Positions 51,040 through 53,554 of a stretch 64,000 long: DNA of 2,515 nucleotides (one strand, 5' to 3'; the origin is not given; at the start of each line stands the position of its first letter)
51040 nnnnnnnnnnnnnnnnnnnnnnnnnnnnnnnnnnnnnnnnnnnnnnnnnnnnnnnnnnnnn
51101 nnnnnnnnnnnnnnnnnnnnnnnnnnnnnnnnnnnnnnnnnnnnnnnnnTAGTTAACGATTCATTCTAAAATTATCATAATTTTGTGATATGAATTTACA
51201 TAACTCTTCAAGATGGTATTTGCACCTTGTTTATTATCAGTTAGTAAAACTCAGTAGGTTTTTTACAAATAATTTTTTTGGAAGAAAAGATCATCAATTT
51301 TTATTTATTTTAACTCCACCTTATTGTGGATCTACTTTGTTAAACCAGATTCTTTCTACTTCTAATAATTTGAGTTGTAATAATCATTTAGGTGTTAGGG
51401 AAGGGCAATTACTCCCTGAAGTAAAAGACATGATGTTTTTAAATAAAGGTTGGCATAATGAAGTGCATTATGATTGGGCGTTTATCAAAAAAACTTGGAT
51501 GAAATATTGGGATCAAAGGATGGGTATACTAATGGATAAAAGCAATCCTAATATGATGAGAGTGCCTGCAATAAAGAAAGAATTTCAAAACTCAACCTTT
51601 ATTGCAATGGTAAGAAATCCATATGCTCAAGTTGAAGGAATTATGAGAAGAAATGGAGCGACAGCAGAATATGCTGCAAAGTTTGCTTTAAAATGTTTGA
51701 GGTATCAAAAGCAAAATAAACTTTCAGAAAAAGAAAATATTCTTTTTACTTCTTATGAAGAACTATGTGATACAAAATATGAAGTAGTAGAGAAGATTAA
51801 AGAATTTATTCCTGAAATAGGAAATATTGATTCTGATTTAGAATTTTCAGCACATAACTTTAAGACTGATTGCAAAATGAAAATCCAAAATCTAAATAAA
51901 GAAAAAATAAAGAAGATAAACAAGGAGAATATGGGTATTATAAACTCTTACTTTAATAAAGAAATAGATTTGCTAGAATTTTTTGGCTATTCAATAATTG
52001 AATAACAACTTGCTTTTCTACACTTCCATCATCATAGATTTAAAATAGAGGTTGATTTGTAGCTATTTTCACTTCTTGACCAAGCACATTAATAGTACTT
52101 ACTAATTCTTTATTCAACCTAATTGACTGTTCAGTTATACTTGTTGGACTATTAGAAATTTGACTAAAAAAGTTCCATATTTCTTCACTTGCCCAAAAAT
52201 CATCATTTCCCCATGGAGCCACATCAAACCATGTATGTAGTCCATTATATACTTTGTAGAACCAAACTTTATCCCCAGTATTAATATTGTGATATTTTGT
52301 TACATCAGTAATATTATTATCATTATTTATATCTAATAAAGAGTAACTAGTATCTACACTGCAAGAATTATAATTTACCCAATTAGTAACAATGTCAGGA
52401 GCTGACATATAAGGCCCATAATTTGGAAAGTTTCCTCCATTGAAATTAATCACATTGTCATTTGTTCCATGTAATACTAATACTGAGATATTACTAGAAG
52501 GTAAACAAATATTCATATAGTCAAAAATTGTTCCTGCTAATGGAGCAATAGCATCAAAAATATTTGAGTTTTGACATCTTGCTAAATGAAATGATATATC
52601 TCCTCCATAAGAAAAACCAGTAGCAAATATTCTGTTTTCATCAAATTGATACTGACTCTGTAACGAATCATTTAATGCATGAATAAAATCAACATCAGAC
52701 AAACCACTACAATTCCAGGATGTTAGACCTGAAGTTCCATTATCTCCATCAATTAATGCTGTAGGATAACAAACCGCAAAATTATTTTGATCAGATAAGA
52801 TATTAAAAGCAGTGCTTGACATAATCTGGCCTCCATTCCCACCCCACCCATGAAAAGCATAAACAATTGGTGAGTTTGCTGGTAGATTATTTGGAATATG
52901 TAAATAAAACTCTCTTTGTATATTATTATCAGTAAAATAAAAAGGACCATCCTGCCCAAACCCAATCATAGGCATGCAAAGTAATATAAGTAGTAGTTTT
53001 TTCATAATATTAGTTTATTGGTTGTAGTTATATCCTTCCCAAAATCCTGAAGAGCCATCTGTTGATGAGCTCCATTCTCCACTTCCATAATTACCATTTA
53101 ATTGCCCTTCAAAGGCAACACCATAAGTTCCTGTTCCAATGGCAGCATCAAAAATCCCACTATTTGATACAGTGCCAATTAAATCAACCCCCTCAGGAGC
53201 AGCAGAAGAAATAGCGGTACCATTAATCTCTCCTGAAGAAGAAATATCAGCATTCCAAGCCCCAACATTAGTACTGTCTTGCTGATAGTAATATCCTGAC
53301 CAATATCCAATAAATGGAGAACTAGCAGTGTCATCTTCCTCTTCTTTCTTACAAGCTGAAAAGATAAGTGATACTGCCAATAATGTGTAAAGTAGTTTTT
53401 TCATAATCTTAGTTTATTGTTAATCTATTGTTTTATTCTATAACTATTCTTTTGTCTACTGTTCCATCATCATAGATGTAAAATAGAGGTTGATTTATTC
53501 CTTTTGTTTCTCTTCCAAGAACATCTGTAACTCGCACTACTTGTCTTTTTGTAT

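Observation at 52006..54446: Secreted-protein operon sharing a short C-terminal tail cassette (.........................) on otherwise unrelated proteins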

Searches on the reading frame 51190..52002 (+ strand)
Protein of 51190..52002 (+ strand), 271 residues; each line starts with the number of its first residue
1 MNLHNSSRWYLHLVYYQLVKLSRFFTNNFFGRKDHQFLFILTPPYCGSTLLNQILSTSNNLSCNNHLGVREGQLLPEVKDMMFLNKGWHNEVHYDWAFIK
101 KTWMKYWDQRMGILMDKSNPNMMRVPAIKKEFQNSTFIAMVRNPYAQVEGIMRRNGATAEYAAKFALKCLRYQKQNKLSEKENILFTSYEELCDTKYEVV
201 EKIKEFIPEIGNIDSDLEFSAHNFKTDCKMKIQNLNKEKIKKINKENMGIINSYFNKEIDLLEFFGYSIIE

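Call 5: search_protein_families(library=pfam, proteins=[window:51190-52002:+], max_evalue=1)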
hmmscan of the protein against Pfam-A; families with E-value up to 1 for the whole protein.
window:51190-52002:+ (271 aa): 3 families
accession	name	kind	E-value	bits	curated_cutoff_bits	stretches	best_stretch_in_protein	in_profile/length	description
PF13469.12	Sulfotransfer_3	-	2.4e-10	41.5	27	1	38-207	2-210/216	Sulfotransferase family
PF00685.33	Sulfotransfer_1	-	0.0024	17.8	22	1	175-250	147-230/255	Sulfotransferase domain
PF04788.19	DUF620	-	0.11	12.4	22.5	1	96-181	136-222/243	Protein of unknown function (DUF620)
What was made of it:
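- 51190..52005 (+): Convergent sulfotransferase gene whose last codons overlap the end of the (g4-derived) tail. PF13469 2.4e-10 (call 5).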

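Call 6: search_protein_families(library=ncbifam, proteins=[window:51190-52002:+], max_evalue=1)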
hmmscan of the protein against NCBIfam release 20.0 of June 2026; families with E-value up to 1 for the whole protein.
window:51190-52002:+ (271 aa): 0 families

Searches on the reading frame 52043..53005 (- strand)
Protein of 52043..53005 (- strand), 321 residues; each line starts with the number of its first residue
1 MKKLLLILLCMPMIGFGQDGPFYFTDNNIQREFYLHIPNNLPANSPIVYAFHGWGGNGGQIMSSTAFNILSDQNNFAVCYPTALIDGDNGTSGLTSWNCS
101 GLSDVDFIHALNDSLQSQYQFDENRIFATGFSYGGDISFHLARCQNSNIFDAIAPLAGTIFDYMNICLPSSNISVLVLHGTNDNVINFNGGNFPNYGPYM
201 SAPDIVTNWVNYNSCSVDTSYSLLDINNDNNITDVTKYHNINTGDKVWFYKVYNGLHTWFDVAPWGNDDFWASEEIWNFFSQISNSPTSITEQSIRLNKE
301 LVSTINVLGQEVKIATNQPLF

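Call 33: find_homologous_proteins(query=window:52043-53005:-, max_evalue=1e-10)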
Query window:52043-53005:- (321 aa): 159 proteins with E <= 1e-10 among 2090 candidates; the best 120 are listed.
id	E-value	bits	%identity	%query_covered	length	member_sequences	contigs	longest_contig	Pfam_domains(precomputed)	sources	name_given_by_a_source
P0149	1.3e-199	680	92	100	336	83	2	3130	PF10503.15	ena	-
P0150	1.3e-192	657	88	100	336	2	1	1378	PF10503.15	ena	-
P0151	5.3e-192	655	88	100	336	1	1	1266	-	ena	-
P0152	6.1e-191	652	89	97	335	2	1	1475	PF10503.15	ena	-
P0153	4.1e-185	633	85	100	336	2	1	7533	-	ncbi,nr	ncbi:MAG: PHB depolymerase family esterase [Bacteroidota bacterium]|nr:PHB depolymerase family ester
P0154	7.7e-184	628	88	96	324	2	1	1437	PF10503.15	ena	-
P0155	1.0e-183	628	84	100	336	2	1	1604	PF10503.15,PF02230.23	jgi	jgi:polyhydroxybutyrate depolymerase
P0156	1.8e-182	624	83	100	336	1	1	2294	PF10503.15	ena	-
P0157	2.7e-181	620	82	100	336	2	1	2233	PF10503.15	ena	-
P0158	8.2e-180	615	96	85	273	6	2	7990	PF10503.15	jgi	jgi:poly(3-hydroxybutyrate) depolymerase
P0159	1.4e-179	614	82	100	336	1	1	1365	PF00326.28,PF10503.15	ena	-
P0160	1.7e-179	614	82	100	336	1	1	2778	PF10503.15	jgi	-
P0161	1.8e-179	614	82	100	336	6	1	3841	PF10503.15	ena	-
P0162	1.3e-178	611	82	100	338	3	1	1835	PF00326.28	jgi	-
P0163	4.4e-178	609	82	100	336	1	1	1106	PF10503.15,PF02230.23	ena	-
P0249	1.1e-43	168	38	89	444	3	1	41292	PF00326.28,PF00404.25,PF10503.15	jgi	-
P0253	3.1e-43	166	35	94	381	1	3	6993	PF00326.28,PF18962.8,PF10503.15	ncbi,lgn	-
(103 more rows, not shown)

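Call 53: find_encoding_contigs(protein=P0153, flank=5000, max_places=2)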
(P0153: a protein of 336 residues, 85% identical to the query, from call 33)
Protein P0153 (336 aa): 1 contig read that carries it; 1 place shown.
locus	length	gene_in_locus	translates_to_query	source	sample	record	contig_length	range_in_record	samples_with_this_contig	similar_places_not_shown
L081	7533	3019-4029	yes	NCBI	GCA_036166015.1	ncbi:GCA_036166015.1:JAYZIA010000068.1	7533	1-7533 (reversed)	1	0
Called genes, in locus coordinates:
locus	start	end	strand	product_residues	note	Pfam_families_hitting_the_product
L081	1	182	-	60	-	?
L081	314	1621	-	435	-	PF05221:AdoHcyase, PF02826:2-Hacid_dh_C, PF00670:AdoHcyase_NAD, PF07991:KARI_N (weak), PF13241:NAD_binding_7 (faint)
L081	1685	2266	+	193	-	PF01648:ACPS (weak)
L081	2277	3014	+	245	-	PF01884:PcrB, PF00977:His_biosynth, PF01180:DHO_dh (weak)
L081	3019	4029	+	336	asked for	-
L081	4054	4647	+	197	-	PF04973:NMN_transporter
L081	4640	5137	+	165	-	PF13521:AAA_28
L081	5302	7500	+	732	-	PF07715:Plug, PF00593:TonB_dep_Rec_b-barrel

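Call 54: find_encoding_contigs(protein=P0149, flank=5000, max_places=3)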
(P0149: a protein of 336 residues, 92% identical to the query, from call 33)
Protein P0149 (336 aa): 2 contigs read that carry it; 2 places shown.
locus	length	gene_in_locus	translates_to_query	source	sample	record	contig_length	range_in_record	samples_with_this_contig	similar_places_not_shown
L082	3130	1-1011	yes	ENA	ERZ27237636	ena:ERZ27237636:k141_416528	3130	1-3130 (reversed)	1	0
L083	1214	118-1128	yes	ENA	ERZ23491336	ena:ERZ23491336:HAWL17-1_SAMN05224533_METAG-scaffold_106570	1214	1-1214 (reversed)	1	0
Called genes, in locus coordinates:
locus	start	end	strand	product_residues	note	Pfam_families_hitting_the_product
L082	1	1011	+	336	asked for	PF10503:Esterase_PHB (weak)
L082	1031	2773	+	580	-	PF01663:Phosphodiest, PF01676:Metalloenzyme, PF07953:Toxin_R_bind_N, PF13385:Laminin_G_3, PF16356:DUF4983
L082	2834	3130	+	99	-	?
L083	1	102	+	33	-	?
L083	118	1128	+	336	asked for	PF10503:Esterase_PHB (weak)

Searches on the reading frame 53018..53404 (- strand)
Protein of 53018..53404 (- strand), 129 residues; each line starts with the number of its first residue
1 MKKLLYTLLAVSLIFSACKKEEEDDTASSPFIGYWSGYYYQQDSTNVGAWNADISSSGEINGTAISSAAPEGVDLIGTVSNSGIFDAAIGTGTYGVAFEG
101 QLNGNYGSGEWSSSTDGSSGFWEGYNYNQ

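Call 5: search_protein_families(library=pfam, proteins=[window:53018-53404:-], max_evalue=1)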
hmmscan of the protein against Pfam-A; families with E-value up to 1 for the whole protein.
window:53018-53404:- (129 aa): 0 families

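Call 6: search_protein_families(library=ncbifam, proteins=[window:53018-53404:-], max_evalue=1)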
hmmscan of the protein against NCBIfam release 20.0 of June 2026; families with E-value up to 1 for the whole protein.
window:53018-53404:- (129 aa): 6 families
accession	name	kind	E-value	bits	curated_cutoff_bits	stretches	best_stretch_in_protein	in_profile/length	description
NF047408.1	SA0632_fam_LP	equivalog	0.00051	19.6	70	1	1-24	1-24/68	SA0632 family lipoprotein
NF047803.1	LIC12338_lipo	equivalog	0.014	15.3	90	1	7-29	15-37/66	LIC12338 family lipoprotein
NF050142.1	PG1828_fam_lipo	equivalog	0.022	15.5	50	1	1-28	1-31/59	PG1828 family lipoprotein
NF052634.1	Riean_0653_fam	subfamily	0.04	14.8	57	1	1-27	1-26/176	Riean_0653 family protein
NF041428.1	TrsH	subfamily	0.15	12.2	150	1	1-24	1-24/149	TrsH/TraH family protein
NF045774.1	cytochro_C551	exception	0.18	11.8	118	1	2-29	3-30/110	cytochrome c551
